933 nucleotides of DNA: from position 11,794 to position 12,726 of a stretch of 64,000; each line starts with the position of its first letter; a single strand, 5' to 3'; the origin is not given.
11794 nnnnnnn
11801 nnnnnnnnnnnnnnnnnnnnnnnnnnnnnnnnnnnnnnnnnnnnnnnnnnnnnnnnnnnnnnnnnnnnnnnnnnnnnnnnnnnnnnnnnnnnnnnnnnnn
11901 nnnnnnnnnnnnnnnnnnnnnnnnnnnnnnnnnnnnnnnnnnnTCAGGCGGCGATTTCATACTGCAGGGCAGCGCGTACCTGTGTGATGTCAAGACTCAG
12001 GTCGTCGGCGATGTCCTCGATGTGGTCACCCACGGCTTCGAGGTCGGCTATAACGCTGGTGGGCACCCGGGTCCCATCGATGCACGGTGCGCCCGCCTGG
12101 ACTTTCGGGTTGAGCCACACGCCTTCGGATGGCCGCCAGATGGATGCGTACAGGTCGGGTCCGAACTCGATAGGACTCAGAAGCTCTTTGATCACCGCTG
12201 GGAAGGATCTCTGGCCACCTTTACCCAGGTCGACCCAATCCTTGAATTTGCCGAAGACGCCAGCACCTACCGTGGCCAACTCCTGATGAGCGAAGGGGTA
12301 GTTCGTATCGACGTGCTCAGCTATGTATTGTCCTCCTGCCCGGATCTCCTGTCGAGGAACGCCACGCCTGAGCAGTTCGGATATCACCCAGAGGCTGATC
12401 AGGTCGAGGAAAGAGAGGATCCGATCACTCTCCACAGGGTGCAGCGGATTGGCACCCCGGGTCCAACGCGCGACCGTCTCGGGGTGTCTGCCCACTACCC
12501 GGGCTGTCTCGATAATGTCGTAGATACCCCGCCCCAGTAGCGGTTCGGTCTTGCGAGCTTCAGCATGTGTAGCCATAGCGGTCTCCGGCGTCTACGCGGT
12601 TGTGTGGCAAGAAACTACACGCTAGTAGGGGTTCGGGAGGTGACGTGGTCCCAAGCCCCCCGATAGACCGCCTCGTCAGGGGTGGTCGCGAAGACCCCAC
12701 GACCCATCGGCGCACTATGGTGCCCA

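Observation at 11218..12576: tRNA-Leu-adjacent remnant island: orphan HsdR C-terminus followed by a DUF433/DUF5615 pair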

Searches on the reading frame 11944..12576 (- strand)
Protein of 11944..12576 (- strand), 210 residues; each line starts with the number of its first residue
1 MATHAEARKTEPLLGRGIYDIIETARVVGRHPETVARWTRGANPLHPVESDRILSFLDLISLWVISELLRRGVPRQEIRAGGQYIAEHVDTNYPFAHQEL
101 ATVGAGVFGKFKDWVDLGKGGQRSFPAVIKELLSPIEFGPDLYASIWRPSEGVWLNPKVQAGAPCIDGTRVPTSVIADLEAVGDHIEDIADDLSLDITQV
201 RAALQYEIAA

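Call 4: search_protein_families(library=pfam, proteins=[window:11944-12576:-], max_evalue=1)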
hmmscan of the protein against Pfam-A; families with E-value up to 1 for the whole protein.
window:11944-12576:- (210 aa): 5 families
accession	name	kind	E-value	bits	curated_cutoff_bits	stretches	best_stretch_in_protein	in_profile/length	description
PF04255.20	DUF433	-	1.2e-15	57.5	23.6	1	156-206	4-55/56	Protein of unknown function (DUF433)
PF20432.4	Xre-like-HTH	-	0.023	15.4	25.8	1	24-56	29-61/63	Antitoxin Xre-like helix-turn-helix domain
PF13384.12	HTH_23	-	0.064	13.5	24.6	0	23-40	22-39/50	Homeodomain-like domain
PF01895.24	PhoU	-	0.14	12.9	23.5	1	174-192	70-88/89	PhoU domain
PF13936.12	HTH_38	-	0.25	11.5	27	1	23-37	25-39/44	Helix-turn-helix domain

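Call 5: search_protein_families(library=ncbifam, proteins=[window:11944-12576:-], max_evalue=1)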
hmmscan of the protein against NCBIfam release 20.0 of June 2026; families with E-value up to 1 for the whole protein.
window:11944-12576:- (210 aa): 2 families
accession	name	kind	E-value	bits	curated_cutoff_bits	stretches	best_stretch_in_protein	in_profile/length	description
NF049845.1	Xre_ParS_antitoxin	subfamily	0.031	14.4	90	1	23-61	20-58/112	type II RES/Xre toxin-antitoxin system antitoxin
NF000689.1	PRK00035.2-1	equivalog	0.17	10.8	408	1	143-196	223-275/311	ferrochelatase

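Call 10: find_homologous_proteins(query=window:11947-12576:-)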
Query window:11947-12576:- (210 aa): 124 proteins with E <= 0.001 among 436 candidates; the best 120 are listed.
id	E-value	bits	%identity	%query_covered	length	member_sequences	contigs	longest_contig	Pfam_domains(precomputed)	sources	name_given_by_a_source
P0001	5.7e-137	472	100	100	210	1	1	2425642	PF04255.21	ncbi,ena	-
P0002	4.8e-118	410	86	100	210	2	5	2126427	PF04255.21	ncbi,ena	-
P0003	1.3e-116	405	86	100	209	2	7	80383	PF04255.21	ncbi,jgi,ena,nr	ncbi:MAG: DUF433 domain-containing protein [bacterium]|nr:DUF433 domain-containing protein [bacteriu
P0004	8.9e-115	399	82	100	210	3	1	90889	PF04255.21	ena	-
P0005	2.6e-114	398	81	100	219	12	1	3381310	PF04255.21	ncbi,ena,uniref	ncbi:DUF433 domain-containing protein [Candidatus Spongiisocius sp.]|uniref:DUF433 domain-containing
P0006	1.1e-113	396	82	100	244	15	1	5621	PF04255.21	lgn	-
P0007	1.4e-113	395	83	100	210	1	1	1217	PF04255.21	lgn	-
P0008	3.6e-113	394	83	100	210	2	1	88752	PF04255.21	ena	-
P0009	5.3e-113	393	83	100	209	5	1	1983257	PF04255.21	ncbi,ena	-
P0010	8.7e-113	393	81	100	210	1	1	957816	PF04255.21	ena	-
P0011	1.3e-112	392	81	100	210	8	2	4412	PF04255.21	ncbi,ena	-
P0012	1.5e-112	392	80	100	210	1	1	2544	PF04255.21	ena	-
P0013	5.5e-112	390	82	100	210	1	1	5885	PF04255.21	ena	-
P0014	2.2e-111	388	80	100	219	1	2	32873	PF04255.21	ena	-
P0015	1.1e-110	386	79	100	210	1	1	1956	PF04255.21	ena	-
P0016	2.7e-110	385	79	100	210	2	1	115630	PF04255.21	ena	-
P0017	3.2e-110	384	80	100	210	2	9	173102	PF04255.21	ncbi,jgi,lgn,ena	-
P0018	7.5e-110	383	80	100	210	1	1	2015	PF04255.21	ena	-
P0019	3.2e-108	378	79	96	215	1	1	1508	PF04255.21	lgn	-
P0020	7.9e-108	377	79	100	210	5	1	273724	PF04255.21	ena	-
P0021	1.0e-107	376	79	100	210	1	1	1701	PF04255.21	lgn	-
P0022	1.8e-107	375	78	100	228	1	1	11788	PF04255.21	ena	-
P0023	1.2e-106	373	79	100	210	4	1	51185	PF04255.21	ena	-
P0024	9.4e-106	370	76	100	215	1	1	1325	PF04255.21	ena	-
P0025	3.3e-101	355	74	100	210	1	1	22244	PF04255.21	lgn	-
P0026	2.2e-99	349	72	100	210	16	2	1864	PF04255.21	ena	-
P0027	1.1e-98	347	72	100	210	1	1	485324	PF04255.21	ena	-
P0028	2.1e-98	346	72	100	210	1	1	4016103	PF04255.21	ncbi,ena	-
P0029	7.9e-98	344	74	95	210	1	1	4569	PF04255.21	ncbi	-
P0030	2.6e-97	342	71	100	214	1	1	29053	PF04255.21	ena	-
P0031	3.0e-96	339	71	100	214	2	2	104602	PF04255.21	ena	-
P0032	4.0e-94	332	68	100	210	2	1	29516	PF04255.21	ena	-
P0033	1.9e-92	326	69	100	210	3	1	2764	PF04255.21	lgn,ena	-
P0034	4.5e-89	315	67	100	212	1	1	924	PF04255.21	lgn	-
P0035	2.6e-87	310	65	100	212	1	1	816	PF04255.21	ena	-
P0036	1.0e-83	298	63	100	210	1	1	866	PF04255.21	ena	-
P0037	5.1e-82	292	61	100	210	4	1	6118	PF04255.21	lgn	-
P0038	5.1e-82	292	65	94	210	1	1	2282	PF04255.21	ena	-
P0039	1.8e-81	290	62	94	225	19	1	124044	PF04255.21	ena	-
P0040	2.8e-81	290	62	100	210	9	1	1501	PF04255.21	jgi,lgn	jgi:uncharacterized protein (DUF433 family)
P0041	4.2e-81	289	62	94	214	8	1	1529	PF04255.21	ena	-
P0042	4.2e-80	286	64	94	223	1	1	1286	PF04255.21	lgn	-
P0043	5.6e-80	286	61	100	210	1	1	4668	PF04255.21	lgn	-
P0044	2.0e-79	284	60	100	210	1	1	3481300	PF04255.21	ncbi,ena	-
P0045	2.5e-79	283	62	94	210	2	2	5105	PF04255.21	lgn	-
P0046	3.3e-79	283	61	100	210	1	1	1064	PF04255.21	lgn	-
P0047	5.3e-79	282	60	100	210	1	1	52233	PF04255.21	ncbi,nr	ncbi:MAG: DUF433 domain-containing protein [Acidimicrobiia bacterium]|nr:DUF433 domain-containing pr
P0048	5.6e-78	279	63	94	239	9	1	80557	PF04255.21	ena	-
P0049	5.3e-77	276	59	100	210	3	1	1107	PF04255.21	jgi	jgi:uncharacterized protein (DUF433 family)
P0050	1.1e-76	275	59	94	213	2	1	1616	PF04255.21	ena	-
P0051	6.5e-76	272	58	100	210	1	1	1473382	PF04255.21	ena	-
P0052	1.1e-75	272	58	100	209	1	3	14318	PF04255.21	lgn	-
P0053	2.0e-75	271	60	100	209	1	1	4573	PF04255.21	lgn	-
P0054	2.5e-75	270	59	94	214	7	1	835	PF04255.21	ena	-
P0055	5.5e-75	269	58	100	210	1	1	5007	PF04255.21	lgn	-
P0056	4.4e-73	263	56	100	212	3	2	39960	PF04255.21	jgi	-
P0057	2.1e-72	261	56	100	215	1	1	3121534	PF04255.21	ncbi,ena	-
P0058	4.2e-72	260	55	100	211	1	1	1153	PF04255.21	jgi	jgi:uncharacterized protein (DUF433 family)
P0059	4.2e-72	260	55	100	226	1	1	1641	PF04255.21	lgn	-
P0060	8.8e-72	259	53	100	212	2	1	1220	PF04255.21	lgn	-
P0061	3.5e-71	257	54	100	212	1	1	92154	PF04255.21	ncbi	ncbi:MAG: DUF433 domain-containing protein [Actinomycetota bacterium]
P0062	5.1e-71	256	57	100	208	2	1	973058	PF04255.21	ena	-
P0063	9.7e-71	255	70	77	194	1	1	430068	PF04255.21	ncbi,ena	-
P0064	1.7e-70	255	54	100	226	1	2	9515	PF04255.21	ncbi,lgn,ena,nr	ncbi:MAG TPA: DUF433 domain-containing protein [Acidimicrobiia bacterium]|nr:DUF433 domain-containin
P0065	4.9e-69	250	55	94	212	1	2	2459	PF04255.21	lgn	-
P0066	4.6e-66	240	56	94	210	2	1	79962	PF04255.21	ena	-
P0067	1.3e-65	239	56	90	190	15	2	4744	PF04255.21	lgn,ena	-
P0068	1.8e-64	235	53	96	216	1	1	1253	PF04255.21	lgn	-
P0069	1.5e-63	232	54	99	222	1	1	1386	PF04255.21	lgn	-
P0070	6.4e-61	223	53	96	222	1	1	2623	PF04255.21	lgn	-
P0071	9.6e-61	223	52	100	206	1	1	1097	PF04255.21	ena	-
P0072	2.0e-60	222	54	93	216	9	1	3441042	PF04255.21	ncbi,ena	-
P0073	1.7e-59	219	52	92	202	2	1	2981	PF13411.13,PF04255.21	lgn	-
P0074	1.0e-58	216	51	96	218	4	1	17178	PF04255.21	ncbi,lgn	-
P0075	2.1e-58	215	53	92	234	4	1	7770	PF04255.21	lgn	-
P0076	2.0e-57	212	51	93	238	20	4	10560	PF04255.21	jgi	-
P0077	5.4e-56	207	49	99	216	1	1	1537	PF04255.21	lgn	-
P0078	1.2e-55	206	48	93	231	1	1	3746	PF04255.21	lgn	-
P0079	1.9e-55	205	48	98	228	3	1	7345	PF04255.21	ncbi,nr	ncbi:MAG: DUF433 domain-containing protein, partial [bacterium]|nr:DUF433 domain-containing protein 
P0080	2.5e-55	205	50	94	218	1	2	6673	PF04255.21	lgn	-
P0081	3.8e-55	204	53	92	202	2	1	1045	PF13411.13,PF04255.21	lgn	-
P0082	4.4e-55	204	52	93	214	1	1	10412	PF04255.21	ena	-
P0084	2.0e-54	202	48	98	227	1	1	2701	PF04255.21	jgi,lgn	jgi:uncharacterized protein (DUF433 family)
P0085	7.8e-54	200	49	100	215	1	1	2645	PF04255.21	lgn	-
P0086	1.4e-52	196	48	92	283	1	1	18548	PF04255.21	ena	-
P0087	2.0e-51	192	50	99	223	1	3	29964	PF04255.21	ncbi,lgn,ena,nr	ncbi:MAG: DUF433 domain-containing protein [Acidimicrobiaceae bacterium]|nr:DUF433 domain-containing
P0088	2.0e-51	192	50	93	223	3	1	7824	PF04255.21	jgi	-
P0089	2.7e-51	192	50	95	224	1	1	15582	PF04255.21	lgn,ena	-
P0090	6.5e-51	191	49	95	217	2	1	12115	PF04255.21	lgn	-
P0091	2.2e-50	189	49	97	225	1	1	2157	PF04255.21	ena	-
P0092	3.3e-50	188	49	95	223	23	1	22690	PF04255.21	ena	-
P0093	4.0e-50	188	48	100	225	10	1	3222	PF04255.21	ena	-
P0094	5.2e-50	188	47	95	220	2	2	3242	PF04255.21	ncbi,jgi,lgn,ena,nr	ncbi:MAG TPA: DUF433 domain-containing protein [Acidimicrobiia bacterium]|nr:DUF433 domain-containin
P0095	1.0e-49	187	50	95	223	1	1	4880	PF04255.21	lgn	-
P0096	1.8e-49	186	49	93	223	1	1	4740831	PF04255.21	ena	-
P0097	2.0e-49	186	48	93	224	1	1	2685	PF04255.21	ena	-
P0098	1.5e-48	183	48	93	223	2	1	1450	PF04255.21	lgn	-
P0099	1.6e-48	183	46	98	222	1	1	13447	PF04255.21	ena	-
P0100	3.2e-48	182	46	99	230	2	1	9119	PF04255.21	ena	-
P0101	4.9e-48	181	47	93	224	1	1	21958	PF04255.21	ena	-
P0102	1.0e-47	180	49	93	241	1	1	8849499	PF04255.21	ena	-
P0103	1.6e-47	179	48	93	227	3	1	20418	PF04255.21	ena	-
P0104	2.0e-47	179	46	93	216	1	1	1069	PF04255.21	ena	-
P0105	2.1e-47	179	45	97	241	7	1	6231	PF04255.21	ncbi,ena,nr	ncbi:MAG: DUF433 domain-containing protein [bacterium]|nr:DUF433 domain-containing protein [bacteriu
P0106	3.0e-47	179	47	99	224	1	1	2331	PF04255.21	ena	-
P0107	3.1e-47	179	47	93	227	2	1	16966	PF04255.21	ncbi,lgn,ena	-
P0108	4.0e-47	178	47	92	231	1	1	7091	PF04255.21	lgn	-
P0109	4.6e-47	178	44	92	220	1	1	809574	PF13411.13,PF04255.21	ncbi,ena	-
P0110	5.2e-46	175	44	95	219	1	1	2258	PF04255.21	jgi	jgi:uncharacterized protein (DUF433 family)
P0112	1.3e-45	173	49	93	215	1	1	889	PF04255.21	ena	-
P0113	1.0e-44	170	47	95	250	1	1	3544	PF04255.21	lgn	-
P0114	4.4e-43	165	47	92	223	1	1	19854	PF04255.21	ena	-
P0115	2.6e-42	162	47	93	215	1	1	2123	PF04255.21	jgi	jgi:uncharacterized protein (DUF433 family)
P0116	7.4e-41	158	45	92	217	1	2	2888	PF04255.21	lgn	-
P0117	7.0e-38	148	45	93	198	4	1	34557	PF04255.21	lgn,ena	-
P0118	5.0e-37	145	43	95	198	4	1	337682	PF04255.21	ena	-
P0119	7.4e-36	141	43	93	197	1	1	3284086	PF04255.21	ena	-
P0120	3.3e-35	139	42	95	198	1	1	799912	PF04255.21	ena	-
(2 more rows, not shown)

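Call 11: find_encoding_contigs(protein=window:11947-12576:-, flank=10000, max_places=10)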
Protein window:11947-12576:- (210 aa): no gene with exactly this product is on record in the collection.

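Call 12: find_encoding_contigs(protein=P0001, flank=10000, max_places=4)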
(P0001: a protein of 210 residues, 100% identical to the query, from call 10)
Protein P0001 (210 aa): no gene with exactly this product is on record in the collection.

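Call 13: find_encoding_contigs(protein=P0002, flank=10000, max_places=6)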
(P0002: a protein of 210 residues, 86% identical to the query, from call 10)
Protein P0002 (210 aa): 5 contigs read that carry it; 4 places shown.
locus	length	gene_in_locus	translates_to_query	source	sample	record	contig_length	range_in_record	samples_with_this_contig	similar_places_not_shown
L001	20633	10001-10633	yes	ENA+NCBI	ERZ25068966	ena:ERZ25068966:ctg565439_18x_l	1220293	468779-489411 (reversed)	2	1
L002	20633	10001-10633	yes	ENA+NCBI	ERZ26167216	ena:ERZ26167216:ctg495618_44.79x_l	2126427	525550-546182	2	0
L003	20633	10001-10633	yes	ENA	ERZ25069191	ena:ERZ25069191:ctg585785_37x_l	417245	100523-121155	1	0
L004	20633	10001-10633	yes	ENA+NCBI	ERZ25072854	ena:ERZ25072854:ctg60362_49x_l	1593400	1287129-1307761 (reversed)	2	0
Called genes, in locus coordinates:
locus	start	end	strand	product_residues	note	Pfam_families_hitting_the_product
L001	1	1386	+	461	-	PF01425:Amidase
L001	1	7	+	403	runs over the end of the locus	PF11258:DUF3048, PF17479:DUF3048_C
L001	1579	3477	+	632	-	PF01558:POR, PF01855:POR_N, PF17147:PFOR_II (weak)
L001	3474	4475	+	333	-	PF02775:TPP_enzyme_C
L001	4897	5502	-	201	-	PF06114:Peptidase_M78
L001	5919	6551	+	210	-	PF12760:Zn_ribbon_IS1595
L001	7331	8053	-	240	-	PF02596:DUF169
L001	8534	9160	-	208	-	PF13540:RCC1_2 (weak)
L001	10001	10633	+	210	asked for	PF04255:DUF433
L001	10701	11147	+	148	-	PF18480:DUF5615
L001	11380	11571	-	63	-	-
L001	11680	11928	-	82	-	-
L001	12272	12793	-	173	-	PF04417:DUF501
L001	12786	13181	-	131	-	PF04977:DivIC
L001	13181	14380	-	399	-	PF03952:Enolase_N, PF00113:Enolase_C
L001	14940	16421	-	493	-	PF00590:TP_methylase, PF03819:MazG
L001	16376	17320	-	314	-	PF13145:Rotamase_2 (faint), PF13616:Rotamase_3, PF00639:Rotamase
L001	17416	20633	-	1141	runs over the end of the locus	PF17757:UvrB_inter, PF02559:CarD_TRCF_RID, PF00270:DEAD, PF04851:ResIII (weak), PF00271:Helicase_C, PF03461:TRCF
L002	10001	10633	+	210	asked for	PF04255:DUF433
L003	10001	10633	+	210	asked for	PF04255:DUF433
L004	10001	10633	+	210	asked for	PF04255:DUF433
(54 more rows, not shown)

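Call 34: search_protein_families(library=padloc, proteins=[window:11944-12576:-], max_evalue=0.1)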
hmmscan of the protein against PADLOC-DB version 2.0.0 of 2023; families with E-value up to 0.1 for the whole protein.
window:11944-12576:- (210 aa): 0 families

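Call 43: search_solved_structures(query=window:11947-12576:-, max_evalue=1, show_alignments=2)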
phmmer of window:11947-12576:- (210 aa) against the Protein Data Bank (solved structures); distinct sequences matched with E-value up to 1: 1.
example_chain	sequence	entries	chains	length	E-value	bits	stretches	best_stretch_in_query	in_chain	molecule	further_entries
5af3_A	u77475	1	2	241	1.2e-09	40.9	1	46-205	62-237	VAPBC49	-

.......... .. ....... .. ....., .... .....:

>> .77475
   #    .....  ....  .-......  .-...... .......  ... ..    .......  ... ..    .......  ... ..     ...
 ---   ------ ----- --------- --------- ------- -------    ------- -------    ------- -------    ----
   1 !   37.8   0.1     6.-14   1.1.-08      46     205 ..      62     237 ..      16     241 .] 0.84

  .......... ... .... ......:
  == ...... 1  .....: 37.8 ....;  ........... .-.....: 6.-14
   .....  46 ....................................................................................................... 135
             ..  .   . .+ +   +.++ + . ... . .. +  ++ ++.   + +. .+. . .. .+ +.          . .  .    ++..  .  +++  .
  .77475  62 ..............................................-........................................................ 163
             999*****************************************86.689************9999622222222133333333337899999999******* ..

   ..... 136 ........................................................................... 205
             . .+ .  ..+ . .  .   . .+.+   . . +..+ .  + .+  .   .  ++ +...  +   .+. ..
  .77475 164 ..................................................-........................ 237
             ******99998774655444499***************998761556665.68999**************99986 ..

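Call 51: find_related_loci(query=A4, collection=metagenome_contigs, flank=8000)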
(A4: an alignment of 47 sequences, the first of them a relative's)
Query A4 (210 aa) in metagenome_contigs; peptide patterns used: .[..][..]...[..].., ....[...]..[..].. (x = any residue, [..] = any of these).
137 stretches matched a pattern; 96 encode a relative of the query (tblastn E <= 1e-3); the best 80 are kept; 78 distinct loci.
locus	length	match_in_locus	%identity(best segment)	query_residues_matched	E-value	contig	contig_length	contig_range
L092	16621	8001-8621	86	1-208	9e-119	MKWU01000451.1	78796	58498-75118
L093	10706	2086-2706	86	1-208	8e-119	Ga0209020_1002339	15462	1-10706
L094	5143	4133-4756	81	1-208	3e-114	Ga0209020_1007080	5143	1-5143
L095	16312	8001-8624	81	1-208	5e-114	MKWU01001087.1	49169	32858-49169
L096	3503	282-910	89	1-210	1e-112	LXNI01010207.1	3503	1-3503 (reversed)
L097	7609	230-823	65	13-210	6e-86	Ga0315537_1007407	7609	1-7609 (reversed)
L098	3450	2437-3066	60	1-210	1e-84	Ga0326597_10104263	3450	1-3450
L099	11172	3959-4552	63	13-210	3e-83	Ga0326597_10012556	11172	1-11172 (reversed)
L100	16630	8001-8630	56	1-210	7e-79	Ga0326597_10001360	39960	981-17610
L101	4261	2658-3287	57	1-210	2e-78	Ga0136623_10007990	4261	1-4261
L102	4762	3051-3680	57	1-210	2e-78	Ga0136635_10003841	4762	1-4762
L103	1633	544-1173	57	1-210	6e-82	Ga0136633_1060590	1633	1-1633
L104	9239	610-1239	56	1-210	5e-77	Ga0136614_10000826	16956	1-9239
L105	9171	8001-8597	51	14-209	1e-62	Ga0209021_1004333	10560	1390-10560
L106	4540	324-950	49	2-207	2e-61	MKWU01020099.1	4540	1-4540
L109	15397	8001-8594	65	13-210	7e-86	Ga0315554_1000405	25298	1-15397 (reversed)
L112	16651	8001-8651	47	6-209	2e-56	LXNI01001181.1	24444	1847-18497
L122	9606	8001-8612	38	13-208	1e-37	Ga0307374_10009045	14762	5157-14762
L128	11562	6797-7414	37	10-207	4e-34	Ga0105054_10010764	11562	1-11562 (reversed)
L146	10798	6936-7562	30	17-207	4e-22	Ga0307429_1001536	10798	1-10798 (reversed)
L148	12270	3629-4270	30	17-207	2e-20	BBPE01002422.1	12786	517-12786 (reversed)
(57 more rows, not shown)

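Call 56: predict_structure(alignment_id=A4)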
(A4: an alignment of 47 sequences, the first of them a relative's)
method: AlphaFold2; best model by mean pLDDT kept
length: 210 residues; sequences in the alignment: 47
mean_pLDDT: 84.9   pTM: 0.82
mean pLDDT of the five models: 84.9, 80.7, 80.5, 78.0, 76.9
residues with pLDDT >= 90: 112; 70-90: 68; 50-70: 20; < 50: 10
segments of 3 or more residues with pLDDT < 50: 1-10
pLDDT, mean of each block of 10 residues (from residue 1): 37 73 93 93 87 90 92 90 89 86 80 80 58 77 90 92 93 96 96 96 94
secondary structure, 60 per line:
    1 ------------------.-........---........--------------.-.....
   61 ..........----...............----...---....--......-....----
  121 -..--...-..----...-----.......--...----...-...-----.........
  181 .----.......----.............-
elements in order: H21-28 H32-39 H56-70 H75-89 E100-103 E106-111 E113-116 E136-138 E144-150 E153-155 E164-166 H173-181 H186-192 H197-209

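Call 61: fold_search(model_id=the predicted structure, library=pdb)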
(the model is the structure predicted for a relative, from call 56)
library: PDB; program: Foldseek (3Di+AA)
matches with E <= 10: 245; with E <= 0.001: 2
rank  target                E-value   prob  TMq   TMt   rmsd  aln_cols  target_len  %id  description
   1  5af3_B                2.7e-09  1.00  0.65  0.64   4.9       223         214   22  X-RAY CRYSTAL STRUCTURE OF RV2018 FROM MYCOBACTERIUM TUBERCULOSIS (released 2016-01-27)
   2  5af3_A                7.7e-09  1.00  0.65  0.63   4.9       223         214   22  X-RAY CRYSTAL STRUCTURE OF RV2018 FROM MYCOBACTERIUM TUBERCULOSIS (released 2016-01-27)
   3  2ga1_A                6.4e-02  1.00  0.25  0.51   1.2        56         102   21  Crystal structure of a duf433 member protein (ava_0674) from anabaena variabilis atcc 29413 at 2.00 A resolution (released 2006-03-28)
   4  2ga1_B                1.0e-01  1.00  0.25  0.51   1.2        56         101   21  Crystal structure of a duf433 member protein (ava_0674) from anabaena variabilis atcc 29413 at 2.00 A resolution (released 2006-03-28)
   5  5c8d_D                2.3e-01  0.77  0.22  0.17   9.4        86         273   21  Crystal structure of full-length Thermus thermophilus CarH bound to adenosylcobalamin (dark state) (released 2015-09-30)
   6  5c8e_G                2.9e-01  0.82  0.27  0.20   5.3        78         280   24  Crystal structure of Thermus thermophilus CarH bound to adenosylcobalamin and a 26-bp DNA segment (released 2015-09-30)
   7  5c8d_F                3.0e-01  0.80  0.25  0.20   5.2        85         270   25  Crystal structure of full-length Thermus thermophilus CarH bound to adenosylcobalamin (dark state) (released 2015-09-30)
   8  3d71_A                4.1e-01  0.69  0.25  0.20   6.1        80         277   16  Crystal structure of E253Q BMRR bound to 22 base pair promoter site (released 2008-08-26)
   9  3hh0_B                4.1e-01  0.66  0.22  0.34   5.5        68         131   18  Crystal structure of a transcriptional regulator, MerR family from Bacillus cereus (released 2009-05-26)
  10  3d6y_A                4.6e-01  0.72  0.26  0.20   6.5        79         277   20  Crystal structure of R275E mutant of BMRR bound to DNA and berberine (released 2008-08-26)
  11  5c8e_C                4.8e-01  0.72  0.26  0.20   5.2        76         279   24  Crystal structure of Thermus thermophilus CarH bound to adenosylcobalamin and a 26-bp DNA segment (released 2015-09-30)
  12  3d70_A                5.4e-01  0.66  0.26  0.20   6.5        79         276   20  Crystal structure of E253A mutant of BMRR bound to 22-bp oligonucleotide (released 2008-08-26)
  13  5c8e_F                6.8e-01  0.82  0.28  0.22   2.6        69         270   23  Crystal structure of Thermus thermophilus CarH bound to adenosylcobalamin and a 26-bp DNA segment (released 2015-09-30)
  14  5i44_A                7.2e-01  0.85  0.24  0.70   3.7        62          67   19  Structure of RacA-DNA complex; P21 form (released 2016-05-04)
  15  7tea_A                9.1e-01  0.66  0.23  0.60   4.8        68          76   18  Crystal structure of S. aureus GlnR-DNA complex (released 2022-06-29)
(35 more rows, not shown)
